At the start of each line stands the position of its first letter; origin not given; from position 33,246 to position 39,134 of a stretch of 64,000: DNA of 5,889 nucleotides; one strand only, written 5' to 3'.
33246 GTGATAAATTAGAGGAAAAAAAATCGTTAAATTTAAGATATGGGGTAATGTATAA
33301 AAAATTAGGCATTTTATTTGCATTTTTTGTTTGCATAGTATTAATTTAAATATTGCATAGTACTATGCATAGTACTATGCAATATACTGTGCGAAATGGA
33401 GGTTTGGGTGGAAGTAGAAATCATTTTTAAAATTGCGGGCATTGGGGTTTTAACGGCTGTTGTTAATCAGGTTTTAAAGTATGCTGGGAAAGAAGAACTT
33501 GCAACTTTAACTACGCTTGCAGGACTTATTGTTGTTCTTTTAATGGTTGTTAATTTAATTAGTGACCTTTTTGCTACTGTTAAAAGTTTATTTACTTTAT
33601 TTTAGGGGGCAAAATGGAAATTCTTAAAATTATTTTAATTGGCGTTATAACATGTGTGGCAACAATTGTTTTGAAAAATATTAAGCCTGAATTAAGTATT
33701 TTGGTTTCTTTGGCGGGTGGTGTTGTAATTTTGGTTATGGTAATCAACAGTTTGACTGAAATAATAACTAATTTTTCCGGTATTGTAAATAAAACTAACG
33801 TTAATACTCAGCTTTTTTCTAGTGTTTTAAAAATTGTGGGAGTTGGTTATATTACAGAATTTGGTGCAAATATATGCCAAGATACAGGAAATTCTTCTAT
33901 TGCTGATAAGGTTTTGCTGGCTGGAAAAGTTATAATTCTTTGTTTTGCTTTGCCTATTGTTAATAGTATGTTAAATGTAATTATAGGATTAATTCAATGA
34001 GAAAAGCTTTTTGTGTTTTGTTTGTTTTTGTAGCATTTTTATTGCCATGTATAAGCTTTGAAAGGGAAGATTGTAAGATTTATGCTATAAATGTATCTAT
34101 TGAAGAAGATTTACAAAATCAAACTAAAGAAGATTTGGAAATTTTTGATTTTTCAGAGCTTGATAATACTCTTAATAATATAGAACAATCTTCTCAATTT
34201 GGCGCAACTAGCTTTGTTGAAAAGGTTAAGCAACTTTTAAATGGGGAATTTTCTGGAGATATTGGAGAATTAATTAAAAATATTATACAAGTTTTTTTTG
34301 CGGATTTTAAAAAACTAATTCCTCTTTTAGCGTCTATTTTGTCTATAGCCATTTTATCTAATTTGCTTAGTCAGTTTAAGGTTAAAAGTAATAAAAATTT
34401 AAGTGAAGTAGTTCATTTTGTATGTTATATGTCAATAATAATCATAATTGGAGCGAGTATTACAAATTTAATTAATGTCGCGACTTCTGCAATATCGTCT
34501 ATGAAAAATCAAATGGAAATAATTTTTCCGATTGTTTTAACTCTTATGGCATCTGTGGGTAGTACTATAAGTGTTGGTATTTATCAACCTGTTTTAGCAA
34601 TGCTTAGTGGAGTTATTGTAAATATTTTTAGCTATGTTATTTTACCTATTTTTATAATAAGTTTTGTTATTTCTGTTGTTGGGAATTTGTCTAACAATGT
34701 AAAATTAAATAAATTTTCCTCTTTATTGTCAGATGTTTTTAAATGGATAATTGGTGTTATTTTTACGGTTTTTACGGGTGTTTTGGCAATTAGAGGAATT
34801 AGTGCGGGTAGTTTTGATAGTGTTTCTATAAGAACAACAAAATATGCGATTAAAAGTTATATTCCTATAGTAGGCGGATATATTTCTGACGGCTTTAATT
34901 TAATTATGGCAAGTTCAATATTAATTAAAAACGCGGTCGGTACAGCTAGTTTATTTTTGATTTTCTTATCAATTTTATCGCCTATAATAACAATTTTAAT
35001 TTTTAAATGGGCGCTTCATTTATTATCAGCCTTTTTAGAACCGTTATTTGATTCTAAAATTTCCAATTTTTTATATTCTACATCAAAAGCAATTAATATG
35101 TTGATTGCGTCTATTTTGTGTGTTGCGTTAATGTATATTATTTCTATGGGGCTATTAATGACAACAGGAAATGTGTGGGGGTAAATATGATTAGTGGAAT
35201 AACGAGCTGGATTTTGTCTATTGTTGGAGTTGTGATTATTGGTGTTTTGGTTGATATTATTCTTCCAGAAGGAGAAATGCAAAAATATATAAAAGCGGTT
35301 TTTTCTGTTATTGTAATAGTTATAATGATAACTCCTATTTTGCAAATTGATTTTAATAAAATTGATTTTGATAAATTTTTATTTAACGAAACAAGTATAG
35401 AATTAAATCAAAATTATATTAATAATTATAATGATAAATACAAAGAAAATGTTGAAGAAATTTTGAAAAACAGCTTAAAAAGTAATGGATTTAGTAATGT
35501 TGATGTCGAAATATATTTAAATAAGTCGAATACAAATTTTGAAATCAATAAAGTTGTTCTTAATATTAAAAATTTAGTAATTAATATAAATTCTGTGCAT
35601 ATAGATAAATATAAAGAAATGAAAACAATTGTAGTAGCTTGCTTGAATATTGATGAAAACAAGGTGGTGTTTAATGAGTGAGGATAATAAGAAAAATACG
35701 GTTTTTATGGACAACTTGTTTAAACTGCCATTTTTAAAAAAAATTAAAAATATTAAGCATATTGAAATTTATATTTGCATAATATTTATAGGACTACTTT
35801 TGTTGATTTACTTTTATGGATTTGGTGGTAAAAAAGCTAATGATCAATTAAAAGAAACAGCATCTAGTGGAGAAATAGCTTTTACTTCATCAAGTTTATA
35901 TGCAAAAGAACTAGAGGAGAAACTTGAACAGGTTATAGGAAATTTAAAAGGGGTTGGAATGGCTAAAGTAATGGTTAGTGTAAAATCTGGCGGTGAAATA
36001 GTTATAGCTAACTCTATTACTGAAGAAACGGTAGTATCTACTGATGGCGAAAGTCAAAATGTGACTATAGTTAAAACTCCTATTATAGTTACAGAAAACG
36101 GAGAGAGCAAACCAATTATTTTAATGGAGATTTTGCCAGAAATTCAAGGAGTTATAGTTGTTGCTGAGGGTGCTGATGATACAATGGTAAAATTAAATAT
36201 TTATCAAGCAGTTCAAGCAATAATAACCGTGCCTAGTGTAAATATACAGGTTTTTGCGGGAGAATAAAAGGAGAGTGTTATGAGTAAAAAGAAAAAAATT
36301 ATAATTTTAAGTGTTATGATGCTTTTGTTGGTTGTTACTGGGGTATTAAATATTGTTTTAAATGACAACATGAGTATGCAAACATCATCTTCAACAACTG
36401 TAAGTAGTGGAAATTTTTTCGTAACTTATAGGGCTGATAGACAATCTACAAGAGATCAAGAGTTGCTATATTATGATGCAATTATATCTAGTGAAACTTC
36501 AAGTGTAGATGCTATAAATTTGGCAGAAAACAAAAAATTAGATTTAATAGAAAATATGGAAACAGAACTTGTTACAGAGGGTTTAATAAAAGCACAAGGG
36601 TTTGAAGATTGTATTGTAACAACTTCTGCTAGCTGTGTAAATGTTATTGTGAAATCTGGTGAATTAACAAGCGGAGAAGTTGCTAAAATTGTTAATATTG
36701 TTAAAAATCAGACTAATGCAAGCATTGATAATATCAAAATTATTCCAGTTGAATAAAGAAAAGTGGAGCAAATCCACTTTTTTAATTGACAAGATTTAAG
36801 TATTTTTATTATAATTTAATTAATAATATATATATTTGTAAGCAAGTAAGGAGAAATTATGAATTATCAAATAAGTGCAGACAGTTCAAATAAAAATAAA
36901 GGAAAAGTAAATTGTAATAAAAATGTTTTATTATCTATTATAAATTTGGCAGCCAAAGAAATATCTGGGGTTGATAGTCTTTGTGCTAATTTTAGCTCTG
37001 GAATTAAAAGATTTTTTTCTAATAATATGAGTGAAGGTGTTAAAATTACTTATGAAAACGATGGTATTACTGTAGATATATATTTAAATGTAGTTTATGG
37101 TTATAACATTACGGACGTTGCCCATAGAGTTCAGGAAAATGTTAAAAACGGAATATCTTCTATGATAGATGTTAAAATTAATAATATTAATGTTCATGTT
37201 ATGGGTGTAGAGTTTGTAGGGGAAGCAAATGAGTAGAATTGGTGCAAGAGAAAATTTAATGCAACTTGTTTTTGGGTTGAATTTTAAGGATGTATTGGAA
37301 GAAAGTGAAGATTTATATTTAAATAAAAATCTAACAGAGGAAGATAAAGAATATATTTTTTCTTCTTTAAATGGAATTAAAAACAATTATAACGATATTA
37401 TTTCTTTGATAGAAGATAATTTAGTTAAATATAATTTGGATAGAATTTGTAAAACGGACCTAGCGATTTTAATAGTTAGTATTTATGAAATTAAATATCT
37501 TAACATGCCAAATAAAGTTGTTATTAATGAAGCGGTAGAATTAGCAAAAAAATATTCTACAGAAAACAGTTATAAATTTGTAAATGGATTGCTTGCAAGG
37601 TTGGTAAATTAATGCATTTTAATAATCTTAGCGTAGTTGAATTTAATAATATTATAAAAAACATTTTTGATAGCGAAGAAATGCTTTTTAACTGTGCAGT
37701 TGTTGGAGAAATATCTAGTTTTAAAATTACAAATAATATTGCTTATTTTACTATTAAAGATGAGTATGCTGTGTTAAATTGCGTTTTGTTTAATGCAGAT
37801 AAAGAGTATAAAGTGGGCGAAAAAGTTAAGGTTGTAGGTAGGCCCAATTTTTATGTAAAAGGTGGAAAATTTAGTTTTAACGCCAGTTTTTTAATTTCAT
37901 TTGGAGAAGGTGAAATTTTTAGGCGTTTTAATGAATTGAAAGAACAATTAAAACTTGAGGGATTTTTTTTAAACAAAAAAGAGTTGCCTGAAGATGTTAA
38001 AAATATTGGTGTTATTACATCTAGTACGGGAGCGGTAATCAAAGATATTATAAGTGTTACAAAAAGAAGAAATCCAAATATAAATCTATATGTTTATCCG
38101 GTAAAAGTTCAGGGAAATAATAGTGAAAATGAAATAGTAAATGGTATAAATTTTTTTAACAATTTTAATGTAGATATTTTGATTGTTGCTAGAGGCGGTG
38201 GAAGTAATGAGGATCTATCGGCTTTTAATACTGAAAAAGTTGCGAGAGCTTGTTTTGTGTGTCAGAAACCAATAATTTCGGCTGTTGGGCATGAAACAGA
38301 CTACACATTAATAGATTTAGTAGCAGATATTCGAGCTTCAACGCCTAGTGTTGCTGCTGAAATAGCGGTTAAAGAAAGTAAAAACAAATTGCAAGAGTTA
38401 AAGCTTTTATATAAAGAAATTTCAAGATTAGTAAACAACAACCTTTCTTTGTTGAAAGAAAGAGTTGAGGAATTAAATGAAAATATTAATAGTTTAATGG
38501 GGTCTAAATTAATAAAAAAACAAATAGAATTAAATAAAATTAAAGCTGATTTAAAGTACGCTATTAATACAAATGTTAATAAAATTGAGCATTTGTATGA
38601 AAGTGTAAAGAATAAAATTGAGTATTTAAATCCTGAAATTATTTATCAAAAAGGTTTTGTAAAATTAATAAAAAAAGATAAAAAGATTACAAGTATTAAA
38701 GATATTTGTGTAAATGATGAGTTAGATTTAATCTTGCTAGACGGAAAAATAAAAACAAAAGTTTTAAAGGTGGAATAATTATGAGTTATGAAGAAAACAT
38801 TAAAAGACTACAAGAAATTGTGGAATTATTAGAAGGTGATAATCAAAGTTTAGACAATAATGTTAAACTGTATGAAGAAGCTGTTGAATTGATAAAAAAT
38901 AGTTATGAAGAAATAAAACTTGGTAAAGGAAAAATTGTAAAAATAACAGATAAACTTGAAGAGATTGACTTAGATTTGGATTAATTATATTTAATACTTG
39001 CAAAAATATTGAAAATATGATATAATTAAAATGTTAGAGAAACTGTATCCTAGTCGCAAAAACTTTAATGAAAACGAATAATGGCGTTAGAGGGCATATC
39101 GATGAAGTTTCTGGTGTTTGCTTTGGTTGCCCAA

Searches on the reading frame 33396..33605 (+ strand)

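Call 60: search_protein_families(library=pfam, proteins=[window:33396-33605:+])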
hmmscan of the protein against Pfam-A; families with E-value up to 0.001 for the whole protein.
window:33396-33605:+ (69 aa): 1 family
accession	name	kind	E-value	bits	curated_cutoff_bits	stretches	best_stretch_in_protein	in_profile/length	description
PF06686.16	SpoIIIAC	-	9.1e-20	71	24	1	10-65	1-56/56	Stage III sporulation protein AC/AD protein family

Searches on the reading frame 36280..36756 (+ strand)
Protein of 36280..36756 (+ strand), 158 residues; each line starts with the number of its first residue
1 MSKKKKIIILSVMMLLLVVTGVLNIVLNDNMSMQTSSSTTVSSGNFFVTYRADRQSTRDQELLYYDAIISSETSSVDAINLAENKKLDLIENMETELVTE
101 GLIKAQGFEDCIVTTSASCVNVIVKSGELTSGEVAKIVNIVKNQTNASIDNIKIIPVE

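Call 4: search_protein_families(library=pfam, proteins=[window:36280-36756:+])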
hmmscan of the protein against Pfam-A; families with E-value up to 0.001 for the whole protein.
window:36280-36756:+ (158 aa): 1 family
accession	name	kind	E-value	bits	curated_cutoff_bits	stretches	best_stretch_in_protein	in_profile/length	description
PF12685.13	SpoIIIAH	-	1.3e-29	103.9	30.6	1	34-154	71-191/191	SpoIIIAH-like protein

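Call 5: search_protein_families(library=ncbifam, proteins=[window:36280-36756:+])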
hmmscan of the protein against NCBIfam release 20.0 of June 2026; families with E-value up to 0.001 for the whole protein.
window:36280-36756:+ (158 aa): 0 families

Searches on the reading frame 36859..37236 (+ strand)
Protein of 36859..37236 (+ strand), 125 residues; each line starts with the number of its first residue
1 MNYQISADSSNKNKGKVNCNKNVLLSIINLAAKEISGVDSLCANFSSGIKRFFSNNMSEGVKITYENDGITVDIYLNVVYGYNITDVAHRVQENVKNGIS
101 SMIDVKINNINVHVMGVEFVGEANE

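Call 4: search_protein_families(library=pfam, proteins=[window:36859-37236:+])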
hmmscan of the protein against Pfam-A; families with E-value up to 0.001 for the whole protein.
window:36859-37236:+ (125 aa): 1 family
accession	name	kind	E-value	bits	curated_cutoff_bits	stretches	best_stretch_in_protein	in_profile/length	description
PF03780.18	Asp23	-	4.3e-26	91.9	28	1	14-117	2-107/108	Asp23 family, cell envelope-related function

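Call 5: search_protein_families(library=ncbifam, proteins=[window:36859-37236:+])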
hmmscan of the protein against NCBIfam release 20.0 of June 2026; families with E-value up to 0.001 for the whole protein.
window:36859-37236:+ (125 aa): 1 family
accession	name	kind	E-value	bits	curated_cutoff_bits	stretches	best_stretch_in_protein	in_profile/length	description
NF033218.1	anchor_AmaP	equivalog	0.00022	21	55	0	47-114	117-166/166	alkaline shock response membrane anchor protein AmaP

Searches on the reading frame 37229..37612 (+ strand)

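Call 4: search_protein_families(library=pfam, proteins=[window:37229-37612:+])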
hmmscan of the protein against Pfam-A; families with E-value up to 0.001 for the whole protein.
window:37229-37612:+ (127 aa): 1 family
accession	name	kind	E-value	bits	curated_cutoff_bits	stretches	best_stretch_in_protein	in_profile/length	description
PF01029.23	NusB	-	1.4e-29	103.6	23.1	1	6-125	3-131/133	NusB family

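Call 5: search_protein_families(library=ncbifam, proteins=[window:37229-37612:+])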
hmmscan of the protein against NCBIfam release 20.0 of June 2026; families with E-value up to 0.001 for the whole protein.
window:37229-37612:+ (127 aa): 7 families
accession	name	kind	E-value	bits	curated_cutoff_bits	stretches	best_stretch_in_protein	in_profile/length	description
TIGR01951.1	nusB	equivalog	2.2e-32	112.1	88.35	1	4-126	3-128/131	transcription antitermination factor NusB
NF001223.0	PRK00202.1-1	equivalog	1.1e-23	83.9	131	1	2-126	8-141/146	transcription antitermination factor NusB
NF011494.0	PRK14902.1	equivalog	2e-11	43.4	319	1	32-124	33-124/444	16S rRNA (cytosine(967)-C(5))-methyltransferase RsmB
NF001230.0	PRK00202.2-5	equivalog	1.3e-05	25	132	1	7-124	26-146/165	transcription antitermination factor NusB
NF011493.0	PRK14901.1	equivalog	2.9e-05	23.1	540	1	32-124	32-124/447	16S rRNA (cytosine(967)-C(5))-methyltransferase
TIGR00563.1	rsmB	equivalog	4.4e-05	22.8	269.05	1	34-125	30-120/437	16S rRNA (cytosine(967)-C(5))-methyltransferase RsmB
NF008149.0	PRK10901.1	equivalog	7.1e-05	21.9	375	1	63-125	67-129/434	16S rRNA (cytosine(967)-C(5))-methyltransferase RsmB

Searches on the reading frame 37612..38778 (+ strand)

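Call 4: search_protein_families(library=pfam, proteins=[window:37612-38778:+])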
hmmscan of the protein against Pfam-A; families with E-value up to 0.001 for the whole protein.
window:37612-38778:+ (388 aa): 4 families
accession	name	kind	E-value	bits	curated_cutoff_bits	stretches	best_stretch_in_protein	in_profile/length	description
PF02601.20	Exonuc_VII_L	-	2.1e-73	248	35.9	2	121-324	6-209/315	Exonuclease VII, large subunit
PF13742.12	tRNA_anti_2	-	2.5e-15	56.9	27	1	6-91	1-91/95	OB-fold nucleic acid binding domain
PF01336.31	tRNA_anti-codon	-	3.5e-08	33.7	27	1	30-92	3-70/75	OB-fold nucleic acid binding domain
PF00465.25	Fe-ADH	-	0.00096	19.2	31.3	0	131-202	24-95/168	Iron-containing alcohol dehydrogenase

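Call 5: search_protein_families(library=ncbifam, proteins=[window:37612-38778:+])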
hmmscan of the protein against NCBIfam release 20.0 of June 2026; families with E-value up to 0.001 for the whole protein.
window:37612-38778:+ (388 aa): 1 family
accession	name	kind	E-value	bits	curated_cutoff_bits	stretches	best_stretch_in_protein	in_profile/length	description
TIGR00237.1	xseA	equivalog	1.5e-107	360.1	180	1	7-384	1-388/389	exodeoxyribonuclease VII large subunit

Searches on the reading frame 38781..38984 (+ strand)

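Call 4: search_protein_families(library=pfam, proteins=[window:38781-38984:+])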
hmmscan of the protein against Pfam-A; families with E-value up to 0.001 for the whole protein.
window:38781-38984:+ (67 aa): 1 family
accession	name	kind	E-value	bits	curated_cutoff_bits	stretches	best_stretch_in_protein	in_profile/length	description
PF02609.21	Exonuc_VII_S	-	9.2e-12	45.2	24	1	3-52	1-50/52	Exonuclease VII small subunit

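Call 5: search_protein_families(library=ncbifam, proteins=[window:38781-38984:+])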
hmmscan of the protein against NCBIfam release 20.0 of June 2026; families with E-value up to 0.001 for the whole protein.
window:38781-38984:+ (67 aa): 11 families
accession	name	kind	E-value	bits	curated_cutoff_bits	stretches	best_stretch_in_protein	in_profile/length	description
TIGR01280.1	xseB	equivalog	1.5e-14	53.8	35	1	2-57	1-56/57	exodeoxyribonuclease VII small subunit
NF002140.0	PRK00977.1-4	equivalog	6.1e-12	45.2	71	1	2-62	11-71/81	exodeoxyribonuclease VII small subunit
NF010670.0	PRK14067.1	equivalog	2.1e-08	33.7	107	1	2-57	9-64/81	exodeoxyribonuclease VII small subunit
NF010673.0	PRK14070.1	equivalog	2.3e-07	30.7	119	1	1-60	1-60/75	exodeoxyribonuclease VII small subunit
NF002139.0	PRK00977.1-3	equivalog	2.9e-07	30.5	68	1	1-59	13-71/84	exodeoxyribonuclease VII small subunit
NF010672.0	PRK14069.1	equivalog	1.4e-06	28.5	123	1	1-57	8-64/95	exodeoxyribonuclease VII small subunit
NF010667.0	PRK14064.1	equivalog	2.5e-06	27.7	134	1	2-66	7-72/75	exodeoxyribonuclease VII small subunit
NF010669.0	PRK14066.1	equivalog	1.9e-05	24.8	113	1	3-36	6-39/76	exodeoxyribonuclease VII small subunit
NF010666.0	PRK14063.1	equivalog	3.2e-05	24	111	1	1-46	7-52/78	exodeoxyribonuclease VII small subunit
NF002137.0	PRK00977.1-1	equivalog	7.2e-05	22.6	94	1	2-45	10-53/80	exodeoxyribonuclease VII small subunit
NF002138.0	PRK00977.1-2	equivalog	0.00019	21.1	77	1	2-58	7-63/77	exodeoxyribonuclease VII small subunit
